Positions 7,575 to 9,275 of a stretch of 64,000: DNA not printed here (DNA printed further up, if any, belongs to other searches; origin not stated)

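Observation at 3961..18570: Four-gene minus-strand cluster encoding about 4,800 aa of envelope proteins: collagen-like-tailed protein, 2225-aa Ca-binding/cadherin-like giant, 466-aa secreted protein and 1206-aa KE-linker multi-TM protein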

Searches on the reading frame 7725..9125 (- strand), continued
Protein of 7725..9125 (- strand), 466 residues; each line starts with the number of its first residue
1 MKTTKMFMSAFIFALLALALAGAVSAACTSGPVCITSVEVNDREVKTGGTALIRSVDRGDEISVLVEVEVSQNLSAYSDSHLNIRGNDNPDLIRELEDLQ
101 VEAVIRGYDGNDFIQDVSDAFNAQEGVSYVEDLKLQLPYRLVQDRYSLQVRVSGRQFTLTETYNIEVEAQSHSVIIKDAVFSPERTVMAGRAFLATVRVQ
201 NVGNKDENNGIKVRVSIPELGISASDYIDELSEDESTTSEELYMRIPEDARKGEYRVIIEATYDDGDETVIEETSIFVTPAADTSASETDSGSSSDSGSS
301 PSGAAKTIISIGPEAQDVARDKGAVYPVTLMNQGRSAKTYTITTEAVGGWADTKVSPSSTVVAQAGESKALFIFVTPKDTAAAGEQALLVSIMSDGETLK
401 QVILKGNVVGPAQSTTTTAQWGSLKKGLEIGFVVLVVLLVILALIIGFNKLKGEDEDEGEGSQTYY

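Call 78: find_encoding_contigs(protein=window:7725-9125:-, flank=10000, max_places=8)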
Protein window:7725-9125:- (466 aa): 23 contigs read that carry it; 8 places shown.
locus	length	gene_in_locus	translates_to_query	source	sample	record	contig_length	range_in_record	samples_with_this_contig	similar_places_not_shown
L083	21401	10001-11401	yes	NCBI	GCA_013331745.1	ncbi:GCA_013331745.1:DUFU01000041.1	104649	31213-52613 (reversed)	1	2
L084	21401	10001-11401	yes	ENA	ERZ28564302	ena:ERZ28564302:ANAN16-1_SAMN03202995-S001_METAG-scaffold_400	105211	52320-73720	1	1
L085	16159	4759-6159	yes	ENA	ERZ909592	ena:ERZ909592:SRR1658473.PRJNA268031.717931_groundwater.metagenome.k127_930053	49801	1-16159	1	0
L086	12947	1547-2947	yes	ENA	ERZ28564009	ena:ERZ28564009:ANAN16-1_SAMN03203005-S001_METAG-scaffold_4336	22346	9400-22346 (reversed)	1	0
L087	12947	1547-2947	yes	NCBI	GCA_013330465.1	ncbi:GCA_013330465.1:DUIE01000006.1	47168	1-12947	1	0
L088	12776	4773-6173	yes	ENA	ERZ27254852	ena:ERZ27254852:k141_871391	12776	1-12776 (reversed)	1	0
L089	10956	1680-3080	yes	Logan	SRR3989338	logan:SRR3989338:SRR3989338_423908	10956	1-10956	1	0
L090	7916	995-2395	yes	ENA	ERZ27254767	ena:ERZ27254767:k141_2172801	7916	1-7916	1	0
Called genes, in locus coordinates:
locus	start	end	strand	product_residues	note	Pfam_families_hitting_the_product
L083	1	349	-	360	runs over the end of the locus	PF01266:DAO (faint), PF01494:FAD_binding_3 (faint), PF13450:NAD_binding_8 (faint)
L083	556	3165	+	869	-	-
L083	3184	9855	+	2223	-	PF17892:Cadherin_5 (faint), PF17963:Big_9 (weak), PF05345:He_PIG (weak)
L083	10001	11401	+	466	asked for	PF11614:FixG_C (faint), PF10633:NPCBM_assoc (faint)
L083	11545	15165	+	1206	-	PF22544:HYDIN_VesB_CFA65-like_Ig (faint), PF22067:Cep192_D3 (faint), PF03600:CitMHS (faint), PF01292:Ni_hydr_CYTB (faint), PF07331:TctB (faint), PF07690:MFS_1 (faint), PF17892:Cadherin_5 (weak), PF17963:Big_9 (weak), +2 more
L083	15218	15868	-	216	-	-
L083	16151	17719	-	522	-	PF02446:Glyco_hydro_77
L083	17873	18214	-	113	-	PF02643:DUF192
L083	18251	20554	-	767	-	PF00437:T2SSE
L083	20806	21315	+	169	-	-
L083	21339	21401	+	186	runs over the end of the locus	-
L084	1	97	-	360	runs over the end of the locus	PF01266:DAO (faint), PF01494:FAD_binding_3 (faint), PF13450:NAD_binding_8 (faint)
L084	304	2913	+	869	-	-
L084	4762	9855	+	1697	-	PF17892:Cadherin_5 (faint), PF17963:Big_9 (weak), PF05345:He_PIG (weak)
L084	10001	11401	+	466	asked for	PF11614:FixG_C (faint), PF10633:NPCBM_assoc (faint)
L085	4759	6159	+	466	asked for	PF11614:FixG_C (faint), PF10633:NPCBM_assoc (faint)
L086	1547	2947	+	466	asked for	PF11614:FixG_C (faint), PF10633:NPCBM_assoc (faint)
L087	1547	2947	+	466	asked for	PF11614:FixG_C (faint), PF10633:NPCBM_assoc (faint)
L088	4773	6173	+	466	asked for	PF11614:FixG_C (faint), PF10633:NPCBM_assoc (faint)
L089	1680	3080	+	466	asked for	PF11614:FixG_C (faint), PF10633:NPCBM_assoc (faint)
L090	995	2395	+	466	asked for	PF11614:FixG_C (faint), PF10633:NPCBM_assoc (faint)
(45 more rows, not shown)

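Call 90: search_protein_families(library=pfam, proteins=[L016:3108-5369:+, L025:2559-6551:+, L055:2811-4190:+, L075:4654-6570:+, L066:2395-4077:+], max_evalue=0.001)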
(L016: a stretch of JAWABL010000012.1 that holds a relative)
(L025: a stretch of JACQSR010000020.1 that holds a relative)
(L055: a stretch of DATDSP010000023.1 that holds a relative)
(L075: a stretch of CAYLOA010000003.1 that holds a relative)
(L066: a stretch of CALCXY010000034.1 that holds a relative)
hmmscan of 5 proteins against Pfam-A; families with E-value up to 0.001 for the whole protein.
L016:3108-5369:+ (753 aa): 0 families

L025:2559-6551:+ (1330 aa): 1 family
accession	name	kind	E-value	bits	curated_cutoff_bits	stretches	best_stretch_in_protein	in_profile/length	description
PF01476.26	LysM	-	4.8e-05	23.7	20.9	0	454-468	1-15/43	LysM domain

L055:2811-4190:+ (459 aa): 0 families

L075:4654-6570:+ (638 aa): 0 families

L066:2395-4077:+ (560 aa): 0 families
